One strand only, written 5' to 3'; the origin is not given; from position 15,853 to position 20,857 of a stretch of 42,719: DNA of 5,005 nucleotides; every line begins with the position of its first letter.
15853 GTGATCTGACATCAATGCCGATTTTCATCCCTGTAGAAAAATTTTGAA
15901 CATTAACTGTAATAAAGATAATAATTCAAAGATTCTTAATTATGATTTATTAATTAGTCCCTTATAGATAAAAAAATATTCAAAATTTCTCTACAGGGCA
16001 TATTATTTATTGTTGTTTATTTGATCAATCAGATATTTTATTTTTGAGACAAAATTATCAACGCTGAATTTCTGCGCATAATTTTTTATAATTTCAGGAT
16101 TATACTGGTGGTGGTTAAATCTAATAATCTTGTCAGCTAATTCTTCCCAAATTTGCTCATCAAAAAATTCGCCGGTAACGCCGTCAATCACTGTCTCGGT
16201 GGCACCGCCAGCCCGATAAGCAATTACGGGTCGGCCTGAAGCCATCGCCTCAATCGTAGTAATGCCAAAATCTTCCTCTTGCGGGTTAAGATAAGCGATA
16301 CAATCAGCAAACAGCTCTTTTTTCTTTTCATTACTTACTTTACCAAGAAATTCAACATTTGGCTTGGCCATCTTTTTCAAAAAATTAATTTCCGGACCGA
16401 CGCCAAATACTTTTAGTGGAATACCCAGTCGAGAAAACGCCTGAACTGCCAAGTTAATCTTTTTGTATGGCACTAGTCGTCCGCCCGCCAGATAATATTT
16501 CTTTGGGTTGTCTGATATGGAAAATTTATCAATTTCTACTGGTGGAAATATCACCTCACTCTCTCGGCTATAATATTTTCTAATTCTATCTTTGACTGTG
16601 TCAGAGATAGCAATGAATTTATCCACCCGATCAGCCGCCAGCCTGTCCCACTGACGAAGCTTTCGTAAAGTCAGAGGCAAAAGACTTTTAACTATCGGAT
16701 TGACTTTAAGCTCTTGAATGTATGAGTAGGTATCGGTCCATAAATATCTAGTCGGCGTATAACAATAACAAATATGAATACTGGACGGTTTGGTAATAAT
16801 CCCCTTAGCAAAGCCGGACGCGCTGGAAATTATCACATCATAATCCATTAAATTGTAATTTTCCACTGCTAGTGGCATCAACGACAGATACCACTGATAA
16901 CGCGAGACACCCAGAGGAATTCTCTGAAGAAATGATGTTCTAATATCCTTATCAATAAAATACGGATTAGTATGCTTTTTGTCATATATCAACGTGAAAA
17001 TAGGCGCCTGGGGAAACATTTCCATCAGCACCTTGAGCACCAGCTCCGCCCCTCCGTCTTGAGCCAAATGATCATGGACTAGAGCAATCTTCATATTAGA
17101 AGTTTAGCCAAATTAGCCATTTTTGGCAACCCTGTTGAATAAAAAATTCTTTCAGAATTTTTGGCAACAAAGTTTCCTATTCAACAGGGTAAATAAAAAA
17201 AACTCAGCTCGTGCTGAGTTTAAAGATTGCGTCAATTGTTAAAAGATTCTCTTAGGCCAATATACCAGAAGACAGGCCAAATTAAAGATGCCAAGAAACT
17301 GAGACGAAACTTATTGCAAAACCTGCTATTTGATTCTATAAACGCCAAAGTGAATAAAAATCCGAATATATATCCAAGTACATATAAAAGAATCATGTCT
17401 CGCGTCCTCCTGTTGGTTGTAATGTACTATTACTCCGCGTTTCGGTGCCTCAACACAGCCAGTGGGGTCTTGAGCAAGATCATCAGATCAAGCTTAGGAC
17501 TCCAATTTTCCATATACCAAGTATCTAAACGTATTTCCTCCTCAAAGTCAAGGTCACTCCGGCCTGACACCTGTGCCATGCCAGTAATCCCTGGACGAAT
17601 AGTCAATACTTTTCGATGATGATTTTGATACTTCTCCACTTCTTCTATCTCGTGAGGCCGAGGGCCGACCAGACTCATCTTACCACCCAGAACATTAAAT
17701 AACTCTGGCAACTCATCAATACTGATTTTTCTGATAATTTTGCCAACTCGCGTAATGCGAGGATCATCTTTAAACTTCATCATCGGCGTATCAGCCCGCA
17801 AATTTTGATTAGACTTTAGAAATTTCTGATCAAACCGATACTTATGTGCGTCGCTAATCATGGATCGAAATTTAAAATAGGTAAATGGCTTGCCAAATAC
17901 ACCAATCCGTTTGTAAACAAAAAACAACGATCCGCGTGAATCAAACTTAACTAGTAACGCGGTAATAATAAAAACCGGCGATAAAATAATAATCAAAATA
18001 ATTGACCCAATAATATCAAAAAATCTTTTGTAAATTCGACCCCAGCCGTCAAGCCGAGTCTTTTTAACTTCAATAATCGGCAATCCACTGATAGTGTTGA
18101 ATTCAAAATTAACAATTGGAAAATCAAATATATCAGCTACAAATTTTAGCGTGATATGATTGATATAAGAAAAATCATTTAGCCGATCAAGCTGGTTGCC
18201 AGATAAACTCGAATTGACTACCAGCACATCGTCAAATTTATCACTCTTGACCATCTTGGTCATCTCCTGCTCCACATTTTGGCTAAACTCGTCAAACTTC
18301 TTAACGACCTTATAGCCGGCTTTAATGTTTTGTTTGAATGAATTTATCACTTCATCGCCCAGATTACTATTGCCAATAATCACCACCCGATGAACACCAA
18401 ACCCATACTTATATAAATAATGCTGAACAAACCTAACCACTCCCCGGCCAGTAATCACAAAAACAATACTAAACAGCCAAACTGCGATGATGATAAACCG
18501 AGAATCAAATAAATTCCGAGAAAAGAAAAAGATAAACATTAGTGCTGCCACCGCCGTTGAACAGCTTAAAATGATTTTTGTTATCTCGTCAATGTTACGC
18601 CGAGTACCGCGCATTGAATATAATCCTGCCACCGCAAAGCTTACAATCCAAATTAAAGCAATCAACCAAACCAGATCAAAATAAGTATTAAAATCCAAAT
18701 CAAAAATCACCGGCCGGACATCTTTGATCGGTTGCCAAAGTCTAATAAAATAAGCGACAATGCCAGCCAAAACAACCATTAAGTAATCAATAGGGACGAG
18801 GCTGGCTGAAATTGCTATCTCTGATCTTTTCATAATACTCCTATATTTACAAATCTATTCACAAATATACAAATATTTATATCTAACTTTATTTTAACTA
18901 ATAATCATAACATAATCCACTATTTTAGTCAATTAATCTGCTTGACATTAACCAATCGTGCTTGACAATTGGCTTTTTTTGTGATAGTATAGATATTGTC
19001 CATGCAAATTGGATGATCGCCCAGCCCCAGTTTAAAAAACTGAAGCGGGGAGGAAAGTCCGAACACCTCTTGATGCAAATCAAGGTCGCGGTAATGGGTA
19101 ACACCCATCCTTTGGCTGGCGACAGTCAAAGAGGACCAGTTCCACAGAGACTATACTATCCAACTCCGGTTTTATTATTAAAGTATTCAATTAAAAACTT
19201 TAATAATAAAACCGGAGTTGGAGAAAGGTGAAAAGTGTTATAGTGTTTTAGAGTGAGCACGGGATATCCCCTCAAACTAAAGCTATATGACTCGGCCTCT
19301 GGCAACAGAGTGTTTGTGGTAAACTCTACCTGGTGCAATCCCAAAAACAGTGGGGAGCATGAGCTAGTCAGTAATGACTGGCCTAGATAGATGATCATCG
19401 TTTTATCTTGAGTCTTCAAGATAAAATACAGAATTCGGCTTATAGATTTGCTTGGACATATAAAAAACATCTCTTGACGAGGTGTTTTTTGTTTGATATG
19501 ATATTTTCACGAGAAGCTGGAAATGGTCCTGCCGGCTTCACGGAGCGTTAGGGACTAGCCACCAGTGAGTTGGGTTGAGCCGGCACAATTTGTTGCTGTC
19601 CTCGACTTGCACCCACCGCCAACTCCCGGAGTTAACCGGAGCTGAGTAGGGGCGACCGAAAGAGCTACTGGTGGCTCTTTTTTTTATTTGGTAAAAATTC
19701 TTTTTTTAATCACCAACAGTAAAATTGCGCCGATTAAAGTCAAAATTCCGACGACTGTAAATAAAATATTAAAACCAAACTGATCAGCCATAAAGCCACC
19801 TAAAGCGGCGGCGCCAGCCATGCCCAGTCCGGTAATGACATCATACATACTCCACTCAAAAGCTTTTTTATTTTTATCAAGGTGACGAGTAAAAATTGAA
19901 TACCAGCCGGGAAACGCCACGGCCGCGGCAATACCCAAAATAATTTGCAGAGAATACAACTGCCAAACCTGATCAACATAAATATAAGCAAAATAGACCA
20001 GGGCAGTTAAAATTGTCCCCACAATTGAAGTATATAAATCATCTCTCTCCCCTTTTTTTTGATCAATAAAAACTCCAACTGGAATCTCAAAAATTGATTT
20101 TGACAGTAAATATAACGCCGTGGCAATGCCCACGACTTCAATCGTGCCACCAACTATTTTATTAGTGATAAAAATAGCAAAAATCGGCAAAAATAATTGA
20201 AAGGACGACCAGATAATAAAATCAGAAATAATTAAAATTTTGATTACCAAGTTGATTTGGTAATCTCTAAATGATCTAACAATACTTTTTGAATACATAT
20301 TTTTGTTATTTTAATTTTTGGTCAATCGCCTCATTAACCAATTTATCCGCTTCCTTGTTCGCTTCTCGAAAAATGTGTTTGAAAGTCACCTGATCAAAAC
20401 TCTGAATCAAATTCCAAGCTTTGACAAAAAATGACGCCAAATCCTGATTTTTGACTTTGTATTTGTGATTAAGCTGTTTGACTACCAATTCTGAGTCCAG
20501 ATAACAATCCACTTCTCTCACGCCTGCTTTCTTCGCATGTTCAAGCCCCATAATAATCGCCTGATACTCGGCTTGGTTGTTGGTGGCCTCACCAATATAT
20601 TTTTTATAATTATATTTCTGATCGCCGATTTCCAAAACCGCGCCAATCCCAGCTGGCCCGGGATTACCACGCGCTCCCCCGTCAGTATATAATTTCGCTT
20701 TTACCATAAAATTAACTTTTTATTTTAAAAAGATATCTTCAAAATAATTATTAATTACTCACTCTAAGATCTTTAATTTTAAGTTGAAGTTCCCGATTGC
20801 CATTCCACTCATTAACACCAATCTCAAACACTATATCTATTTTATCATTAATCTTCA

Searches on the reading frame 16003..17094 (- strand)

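Call 38: search_protein_families(library=pfam, proteins=[window:16003-17094:-], max_evalue=0.00001)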
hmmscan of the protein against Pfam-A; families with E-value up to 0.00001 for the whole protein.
window:16003-17094:- (363 aa): 3 families
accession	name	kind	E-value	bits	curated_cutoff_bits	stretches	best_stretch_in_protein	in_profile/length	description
PF00534.26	Glycos_transf_1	-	1.6e-26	93.3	26.4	1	190-342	7-171/172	Glycosyl transferases group 1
PF13692.12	Glyco_trans_1_4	-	1.1e-19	71.5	27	1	202-325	5-138/142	Glycosyl transferases group 1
PF13524.12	Glyco_trans_1_2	-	7.4e-06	26.4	25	0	216-330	5-115/144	Glycosyl transferase-like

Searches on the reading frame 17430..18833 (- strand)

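Call 38: search_protein_families(library=pfam, proteins=[window:17430-18833:-], max_evalue=0.00001)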
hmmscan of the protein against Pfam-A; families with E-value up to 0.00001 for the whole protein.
window:17430-18833:- (467 aa): 2 families
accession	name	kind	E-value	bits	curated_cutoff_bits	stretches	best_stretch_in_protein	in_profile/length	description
PF02397.22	Bac_transf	-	1.2e-63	214.3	27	1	269-461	1-178/179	Bacterial sugar transferase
PF13727.12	CoA_binding_3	-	3.6e-12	47.1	25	1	69-203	3-133/175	CoA-binding domain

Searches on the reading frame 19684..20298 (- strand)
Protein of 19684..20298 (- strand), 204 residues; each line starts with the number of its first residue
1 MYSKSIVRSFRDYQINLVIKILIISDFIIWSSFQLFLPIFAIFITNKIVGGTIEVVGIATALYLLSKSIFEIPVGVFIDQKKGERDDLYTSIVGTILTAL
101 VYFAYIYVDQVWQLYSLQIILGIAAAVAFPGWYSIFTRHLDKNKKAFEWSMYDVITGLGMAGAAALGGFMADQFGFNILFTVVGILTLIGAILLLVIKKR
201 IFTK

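Call 38: search_protein_families(library=pfam, proteins=[window:19684-20298:-], max_evalue=0.00001)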
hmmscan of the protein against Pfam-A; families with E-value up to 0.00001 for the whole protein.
window:19684-20298:- (204 aa): 1 family
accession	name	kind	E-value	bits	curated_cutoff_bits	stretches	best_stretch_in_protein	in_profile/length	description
PF07690.21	MFS_1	-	2e-21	76.8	33.4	1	24-196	3-173/347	Major Facilitator Superfamily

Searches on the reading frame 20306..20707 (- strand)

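Call 39: search_protein_families(library=pfam, proteins=[window:20306-20707:-], max_evalue=0.00001)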
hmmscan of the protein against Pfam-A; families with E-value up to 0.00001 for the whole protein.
window:20306-20707:- (133 aa): 2 families
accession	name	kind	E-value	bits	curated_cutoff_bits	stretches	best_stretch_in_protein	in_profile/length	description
PF13456.12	RVT_3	-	2.4e-25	89.3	21.6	1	8-127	2-123/123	Reverse transcriptase-like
PF00075.30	RNase_H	-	2.4e-15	57.4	25.8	1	5-127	5-139/141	RNase H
